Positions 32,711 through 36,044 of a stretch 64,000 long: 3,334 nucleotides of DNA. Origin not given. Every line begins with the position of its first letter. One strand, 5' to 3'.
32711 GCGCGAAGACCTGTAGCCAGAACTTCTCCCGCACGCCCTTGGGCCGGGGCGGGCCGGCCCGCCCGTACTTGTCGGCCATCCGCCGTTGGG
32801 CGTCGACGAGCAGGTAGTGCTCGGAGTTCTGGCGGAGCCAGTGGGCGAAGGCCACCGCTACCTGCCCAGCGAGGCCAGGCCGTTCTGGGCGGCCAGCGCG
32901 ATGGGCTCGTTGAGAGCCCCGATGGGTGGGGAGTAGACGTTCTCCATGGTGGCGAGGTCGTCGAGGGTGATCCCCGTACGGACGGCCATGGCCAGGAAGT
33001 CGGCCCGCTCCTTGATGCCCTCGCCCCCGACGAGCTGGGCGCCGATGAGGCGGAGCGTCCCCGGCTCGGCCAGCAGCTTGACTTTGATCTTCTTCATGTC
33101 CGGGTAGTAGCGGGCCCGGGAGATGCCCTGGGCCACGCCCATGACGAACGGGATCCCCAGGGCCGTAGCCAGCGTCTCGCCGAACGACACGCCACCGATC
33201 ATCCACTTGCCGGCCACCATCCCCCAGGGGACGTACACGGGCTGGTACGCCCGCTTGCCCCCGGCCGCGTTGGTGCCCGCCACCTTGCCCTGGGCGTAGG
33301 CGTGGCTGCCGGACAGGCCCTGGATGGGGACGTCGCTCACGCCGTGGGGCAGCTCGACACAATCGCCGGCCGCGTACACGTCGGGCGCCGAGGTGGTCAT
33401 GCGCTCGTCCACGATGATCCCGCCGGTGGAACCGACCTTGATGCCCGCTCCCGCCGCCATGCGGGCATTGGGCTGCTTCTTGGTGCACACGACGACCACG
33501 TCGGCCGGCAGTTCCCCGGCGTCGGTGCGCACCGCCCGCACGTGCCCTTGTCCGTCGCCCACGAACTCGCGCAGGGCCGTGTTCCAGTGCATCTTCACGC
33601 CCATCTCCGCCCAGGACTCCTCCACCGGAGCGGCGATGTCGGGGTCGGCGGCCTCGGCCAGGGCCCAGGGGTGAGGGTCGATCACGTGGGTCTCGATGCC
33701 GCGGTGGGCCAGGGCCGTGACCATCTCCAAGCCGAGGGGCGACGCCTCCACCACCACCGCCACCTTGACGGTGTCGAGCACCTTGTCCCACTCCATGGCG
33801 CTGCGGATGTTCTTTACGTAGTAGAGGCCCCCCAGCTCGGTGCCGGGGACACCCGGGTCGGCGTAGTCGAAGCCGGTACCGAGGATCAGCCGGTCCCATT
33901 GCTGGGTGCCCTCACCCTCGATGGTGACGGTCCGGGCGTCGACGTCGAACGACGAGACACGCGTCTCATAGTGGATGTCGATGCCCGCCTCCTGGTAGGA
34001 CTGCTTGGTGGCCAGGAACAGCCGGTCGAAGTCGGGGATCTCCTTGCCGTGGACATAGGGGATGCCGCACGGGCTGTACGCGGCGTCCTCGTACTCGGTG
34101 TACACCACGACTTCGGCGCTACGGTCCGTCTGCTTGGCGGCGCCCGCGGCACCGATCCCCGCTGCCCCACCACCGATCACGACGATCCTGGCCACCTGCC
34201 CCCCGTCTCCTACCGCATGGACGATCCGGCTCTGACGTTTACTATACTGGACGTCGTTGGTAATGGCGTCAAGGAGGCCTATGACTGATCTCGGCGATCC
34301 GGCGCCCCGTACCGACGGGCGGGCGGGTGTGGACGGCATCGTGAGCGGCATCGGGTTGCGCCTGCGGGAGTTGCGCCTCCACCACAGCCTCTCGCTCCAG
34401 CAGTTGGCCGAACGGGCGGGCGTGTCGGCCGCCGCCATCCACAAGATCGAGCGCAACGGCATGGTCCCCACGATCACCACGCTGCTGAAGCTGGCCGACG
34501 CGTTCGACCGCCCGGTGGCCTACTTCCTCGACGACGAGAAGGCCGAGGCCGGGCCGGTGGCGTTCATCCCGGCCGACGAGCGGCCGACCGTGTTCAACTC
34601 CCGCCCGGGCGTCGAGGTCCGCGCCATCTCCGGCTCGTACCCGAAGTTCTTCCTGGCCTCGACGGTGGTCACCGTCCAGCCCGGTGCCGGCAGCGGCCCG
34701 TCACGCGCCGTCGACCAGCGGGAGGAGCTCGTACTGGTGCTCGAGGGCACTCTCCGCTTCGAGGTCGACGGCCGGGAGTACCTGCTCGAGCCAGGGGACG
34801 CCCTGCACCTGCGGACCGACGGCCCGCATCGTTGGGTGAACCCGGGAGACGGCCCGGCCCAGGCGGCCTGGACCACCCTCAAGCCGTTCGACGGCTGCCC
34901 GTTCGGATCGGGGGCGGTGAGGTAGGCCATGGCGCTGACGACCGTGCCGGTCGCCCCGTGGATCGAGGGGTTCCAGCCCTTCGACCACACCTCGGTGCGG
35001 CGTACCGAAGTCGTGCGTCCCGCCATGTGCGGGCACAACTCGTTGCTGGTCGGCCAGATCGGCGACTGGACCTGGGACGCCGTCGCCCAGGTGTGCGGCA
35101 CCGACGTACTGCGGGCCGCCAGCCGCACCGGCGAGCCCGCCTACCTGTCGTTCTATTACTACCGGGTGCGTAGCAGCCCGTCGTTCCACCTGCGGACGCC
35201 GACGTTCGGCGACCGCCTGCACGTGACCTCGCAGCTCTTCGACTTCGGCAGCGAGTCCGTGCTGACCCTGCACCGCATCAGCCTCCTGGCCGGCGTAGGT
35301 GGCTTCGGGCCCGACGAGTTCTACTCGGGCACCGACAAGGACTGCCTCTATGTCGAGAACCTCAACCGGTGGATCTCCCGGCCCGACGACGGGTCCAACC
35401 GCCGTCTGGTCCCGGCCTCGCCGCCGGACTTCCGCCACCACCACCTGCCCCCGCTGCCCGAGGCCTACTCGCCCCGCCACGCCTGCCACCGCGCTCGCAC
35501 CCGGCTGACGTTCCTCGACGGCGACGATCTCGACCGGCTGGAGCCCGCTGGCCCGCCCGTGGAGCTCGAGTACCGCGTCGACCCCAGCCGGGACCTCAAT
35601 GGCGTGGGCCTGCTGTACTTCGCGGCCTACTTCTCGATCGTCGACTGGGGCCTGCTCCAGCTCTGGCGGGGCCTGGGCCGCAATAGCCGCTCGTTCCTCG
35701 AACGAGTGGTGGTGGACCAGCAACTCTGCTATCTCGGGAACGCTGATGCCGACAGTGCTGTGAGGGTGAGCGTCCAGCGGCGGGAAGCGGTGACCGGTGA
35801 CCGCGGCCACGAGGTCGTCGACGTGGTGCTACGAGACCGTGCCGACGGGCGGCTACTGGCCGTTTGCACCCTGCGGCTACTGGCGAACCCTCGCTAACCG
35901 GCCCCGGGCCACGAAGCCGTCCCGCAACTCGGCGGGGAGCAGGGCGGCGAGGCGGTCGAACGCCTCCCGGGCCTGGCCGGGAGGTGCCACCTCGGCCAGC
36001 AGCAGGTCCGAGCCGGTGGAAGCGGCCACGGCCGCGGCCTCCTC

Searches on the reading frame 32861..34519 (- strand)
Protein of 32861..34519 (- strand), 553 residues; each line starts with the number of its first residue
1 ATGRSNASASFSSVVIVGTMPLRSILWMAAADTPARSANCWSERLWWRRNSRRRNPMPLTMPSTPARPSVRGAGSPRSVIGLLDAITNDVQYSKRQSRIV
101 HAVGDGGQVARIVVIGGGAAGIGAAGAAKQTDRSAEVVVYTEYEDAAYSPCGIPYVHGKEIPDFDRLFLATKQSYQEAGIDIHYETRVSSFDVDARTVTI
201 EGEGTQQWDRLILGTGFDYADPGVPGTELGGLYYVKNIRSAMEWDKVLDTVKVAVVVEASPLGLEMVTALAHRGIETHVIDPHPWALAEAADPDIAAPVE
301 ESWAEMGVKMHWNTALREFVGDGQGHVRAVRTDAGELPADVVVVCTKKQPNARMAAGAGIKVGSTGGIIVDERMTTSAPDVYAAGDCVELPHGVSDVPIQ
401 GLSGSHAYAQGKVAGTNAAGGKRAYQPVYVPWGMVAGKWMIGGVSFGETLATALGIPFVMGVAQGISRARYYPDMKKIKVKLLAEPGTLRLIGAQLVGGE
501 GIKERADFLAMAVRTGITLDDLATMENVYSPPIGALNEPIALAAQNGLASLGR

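Call 12: search_protein_families(library=pfam, proteins=[window:32861-34519:-], max_evalue=0.001)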
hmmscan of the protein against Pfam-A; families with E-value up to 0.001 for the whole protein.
window:32861-34519:- (553 aa): 6 families
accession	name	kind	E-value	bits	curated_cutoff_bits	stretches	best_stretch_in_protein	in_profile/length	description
PF07992.20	Pyr_redox_2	-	4.8e-47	161.2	26.1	1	111-391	2-278/291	Pyridine nucleotide-disulphide oxidoreductase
PF00070.33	Pyr_redox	-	4.2e-18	66.1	22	1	255-332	3-79/82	Pyridine nucleotide-disulphide oxidoreductase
PF13738.12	Pyr_redox_3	-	4.7e-09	36.4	30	1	176-385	92-305/305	Pyridine nucleotide-disulphide oxidoreductase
PF02852.28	Pyr_redox_dim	-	1.6e-08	35.1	25.3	1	441-532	11-101/110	Pyridine nucleotide-disulphide oxidoreductase, dimerisation domain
PF03486.20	HI0933_like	-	1.8e-05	24.8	50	0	111-137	2-28/244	HI0933-like protein Rossmann domain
PF01266.30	DAO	-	0.00017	21.7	27.9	0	304-346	160-202/353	FAD dependent oxidoreductase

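Call 21: search_protein_families(library=ncbifam, proteins=[window:32861-34519:-], max_evalue=0.001)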
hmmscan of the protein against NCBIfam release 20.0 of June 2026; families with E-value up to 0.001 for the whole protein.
window:32861-34519:- (553 aa): 48 families (the best 25 are shown)
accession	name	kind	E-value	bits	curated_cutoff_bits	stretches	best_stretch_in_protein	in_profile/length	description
TIGR03385.1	CoA_CoA_reduc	equivalog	9.3e-73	245.5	578.8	1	111-544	1-439/439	CoA-disulfide reductase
NF007123.0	PRK09564.1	equivalog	5.4e-71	239.6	458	1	111-533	2-429/444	CoA-disulfide reductase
NF046103.1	NOXase_Strep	equivalog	3.7e-51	174.5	600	1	111-532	1-426/442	H2O-forming NADH oxidase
TIGR02374.1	nitri_red_nirB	equivalog_domain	2e-40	139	578.35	1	112-428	1-312/794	nitrite reductase large subunit NirB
NF010037.0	PRK13512.1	equivalog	2.2e-35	122.4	394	1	110-534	2-424/438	CoA-disulfide reductase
TIGR02053.1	MerA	equivalog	7.8e-35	120.7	454.45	1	193-545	114-451/465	mercury(II) reductase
NF045765.1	PhenlGlyoxDHPadH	equivalog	1.3e-34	119.8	475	1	111-422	4-311/416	NADH-dependent phenylglyoxylate dehydrogenase subunit epsilon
NF042949.2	3PPDioc_HcaD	equivalog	3.1e-29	101.9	450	1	111-388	3-276/386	3-phenylpropionate/cinnamic acid dioxygenase ferredoxin--NAD(+) reductase subunit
NF041682.1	ant_diox_AndAa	equivalog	4.2e-29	101.4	650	1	111-432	5-321/406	anthranilate 1,2-dioxygenase system ferredoxin--NAD(+) reductase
NF003437.0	PRK04965.1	equivalog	5.8e-29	101.2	392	1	111-390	4-277/378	NADH:flavorubredoxin reductase NorW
NF011565.0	PRK14989.1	subfamily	6.3e-27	94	883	1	111-390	5-285/847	nitrite reductase large subunit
NF010311.1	PRK13748.1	subfamily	5.2e-23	81.7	600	1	203-525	227-530/560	mercury(II) reductase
NF007286.0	PRK09754.1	equivalog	3.6e-22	78.7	447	1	112-387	6-276/400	phenylpropionate dioxygenase ferredoxin reductase subunit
TIGR01350.1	lipoamide_DH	equivalog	8.7e-21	74.1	408.8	1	194-525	115-436/461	dihydrolipoyl dehydrogenase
NF004776.0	PRK06116.1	equivalog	1.8e-16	60.2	480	1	173-389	101-306/450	glutathione-disulfide reductase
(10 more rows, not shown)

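Call 71: search_protein_families(library=ncbifam, proteins=[window:32861-34204:-], max_evalue=0.001)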
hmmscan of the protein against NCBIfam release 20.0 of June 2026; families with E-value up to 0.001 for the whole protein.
window:32861-34204:- (448 aa): 50 families (the best 25 are shown)
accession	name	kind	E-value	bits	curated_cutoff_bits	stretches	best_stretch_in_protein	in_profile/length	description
TIGR03385.1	CoA_CoA_reduc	equivalog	4.5e-73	246.5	578.8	1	6-439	1-439/439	CoA-disulfide reductase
NF007123.0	PRK09564.1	equivalog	2.6e-71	240.6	458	1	6-428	2-429/444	CoA-disulfide reductase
NF046103.1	NOXase_Strep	equivalog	1.9e-51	175.5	600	1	6-427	1-426/442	H2O-forming NADH oxidase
TIGR02374.1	nitri_red_nirB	equivalog_domain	1e-40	139.9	578.35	1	7-323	1-312/794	nitrite reductase large subunit NirB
NF010037.0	PRK13512.1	equivalog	9.6e-36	123.6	394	1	5-429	2-424/438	CoA-disulfide reductase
TIGR02053.1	MerA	equivalog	3.2e-35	122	454.45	1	88-440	114-451/465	mercury(II) reductase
NF045765.1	PhenlGlyoxDHPadH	equivalog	6.9e-35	120.7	475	1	6-317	4-311/416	NADH-dependent phenylglyoxylate dehydrogenase subunit epsilon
NF042949.2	3PPDioc_HcaD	equivalog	1.8e-29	102.7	450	1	6-283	3-276/386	3-phenylpropionate/cinnamic acid dioxygenase ferredoxin--NAD(+) reductase subunit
NF041682.1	ant_diox_AndAa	equivalog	2.3e-29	102.3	650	1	6-327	5-321/406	anthranilate 1,2-dioxygenase system ferredoxin--NAD(+) reductase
NF003437.0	PRK04965.1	equivalog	3.3e-29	102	392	1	6-285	4-277/378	NADH:flavorubredoxin reductase NorW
NF011565.0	PRK14989.1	subfamily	3.2e-27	94.9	883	1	6-285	5-285/847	nitrite reductase large subunit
NF010311.1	PRK13748.1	subfamily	7.4e-23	81.2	600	1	98-420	227-530/560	mercury(II) reductase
NF007286.0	PRK09754.1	equivalog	2.1e-22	79.4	447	1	7-282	6-276/400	phenylpropionate dioxygenase ferredoxin reductase subunit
TIGR01350.1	lipoamide_DH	equivalog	5e-21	74.9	408.8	1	89-420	115-436/461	dihydrolipoyl dehydrogenase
NF004776.0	PRK06116.1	equivalog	6.3e-17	61.7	480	1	68-284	101-306/450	glutathione-disulfide reductase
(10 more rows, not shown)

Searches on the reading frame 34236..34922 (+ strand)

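Call 15: search_protein_families(library=pfam, proteins=[window:34236-34922:+], max_evalue=0.001)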
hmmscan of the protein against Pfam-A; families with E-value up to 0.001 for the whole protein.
window:34236-34922:+ (229 aa): 7 families
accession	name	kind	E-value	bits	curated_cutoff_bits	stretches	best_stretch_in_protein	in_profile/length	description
PF07883.17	Cupin_2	-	1.9e-17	63.1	27.2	1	144-212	2-68/70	Cupin domain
PF01381.28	HTH_3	-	9.2e-14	51.7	23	1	43-97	1-55/55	Helix-turn-helix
PF13560.12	HTH_31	-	1.1e-10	42.1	27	1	40-93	3-57/64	Helix-turn-helix domain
PF12844.13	HTH_19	-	3.7e-08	33.6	30.2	1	42-93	3-54/64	Helix-turn-helix domain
PF13443.12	HTH_26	-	6.2e-07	30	22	1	42-91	1-51/63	Cro/C1-type HTH DNA-binding domain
PF02311.25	AraC_binding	-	1.5e-06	28.5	21.1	1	158-217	19-78/135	AraC-like ligand binding domain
PF01050.24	MannoseP_isomer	-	0.00056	20.5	23.6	0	144-207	32-94/116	Mannose-6-phosphate isomerase C-terminal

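Call 71: search_protein_families(library=ncbifam, proteins=[window:34236-34922:+], max_evalue=0.001)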
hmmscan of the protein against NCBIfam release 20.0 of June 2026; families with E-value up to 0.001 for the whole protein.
window:34236-34922:+ (229 aa): 13 families
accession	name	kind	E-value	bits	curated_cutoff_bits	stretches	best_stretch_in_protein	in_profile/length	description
NF007408.0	PRK09943.1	equivalog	2.7e-20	72.7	211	1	39-206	8-172/185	HTH-type transcriptional regulator PuuR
NF003162.0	PRK04140.1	equivalog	9.1e-09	34.8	263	1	40-96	128-184/317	transcriptional regulator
NF052239.1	antitox_spr1629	equivalog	1.5e-07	30.8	335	1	39-102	3-66/377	spr1629 family repressor/antitoxin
NF041951.1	phage_RstR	subfamily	4.2e-07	30.2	80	1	40-101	4-65/108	RstR family transcriptional repressor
TIGR03070.1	couple_hipB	subfamily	3.7e-06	26.8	71.65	1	39-90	3-54/58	type II toxin-antitoxin system Y4mF family antitoxin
NF006015.0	PRK08154.1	subfamily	6.9e-06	25.4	204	1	27-104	19-96/314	anaerobic benzoate catabolism transcriptional regulator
NF008373.0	PRK11171.1-2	equivalog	1.4e-05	24.4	445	1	127-213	57-141/274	(S)-ureidoglycine aminohydrolase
TIGR00270.2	TIGR00270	equivalog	1.6e-05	24.7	110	1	34-89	71-126/159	multiprotein bridging factor aMBF1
NF038139.1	Reg_Aceta_RamB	equivalog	2.5e-05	23.1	700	1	39-102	3-66/465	acetate metabolism transcriptional regulator RamB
NF040771.1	AAH_UGLYAH2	exception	0.00016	20.9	350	1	121-212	46-135/267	bifunctional allantoicase/(S)-ureidoglycine aminohydrolase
NF008376.0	PRK11171.1-5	equivalog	0.0002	20.6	338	1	118-212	48-140/278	(S)-ureidoglycine aminohydrolase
TIGR02612.1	mob_myst_A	hypoth_equivalog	0.0004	20.3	122.6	1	43-97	30-86/150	mobile mystery protein A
NF007257.0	PRK09706.1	subfamily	0.00079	19.2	101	0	39-105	6-74/135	transcriptional repressor DicA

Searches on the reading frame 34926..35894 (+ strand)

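Call 12: search_protein_families(library=pfam, proteins=[window:34926-35894:+], max_evalue=0.001)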
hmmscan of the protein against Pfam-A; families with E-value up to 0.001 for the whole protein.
window:34926-35894:+ (323 aa): 1 family
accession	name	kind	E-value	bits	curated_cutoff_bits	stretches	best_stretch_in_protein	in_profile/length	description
PF18238.7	LnmK_N_HDF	-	1.9e-69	233.3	26.5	1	25-196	1-174/176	LnmK N-terminal Hot Dog Fold domain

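Call 71: search_protein_families(library=ncbifam, proteins=[window:34926-35894:+], max_evalue=0.001)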
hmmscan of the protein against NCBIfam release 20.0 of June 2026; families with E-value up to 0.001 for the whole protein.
window:34926-35894:+ (323 aa): 2 families
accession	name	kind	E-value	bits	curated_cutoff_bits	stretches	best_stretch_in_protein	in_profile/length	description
TIGR04098.1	LnmK_bifunc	domain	3.7e-84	282.2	100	1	26-315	1-269/270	LnmK family bifunctional acyltransferase/decarboxylase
TIGR04099.1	biosn_Pnap_2097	hypoth_equivalog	4.6e-18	65.7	125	1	41-312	16-255/259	Pnap_2097 family protein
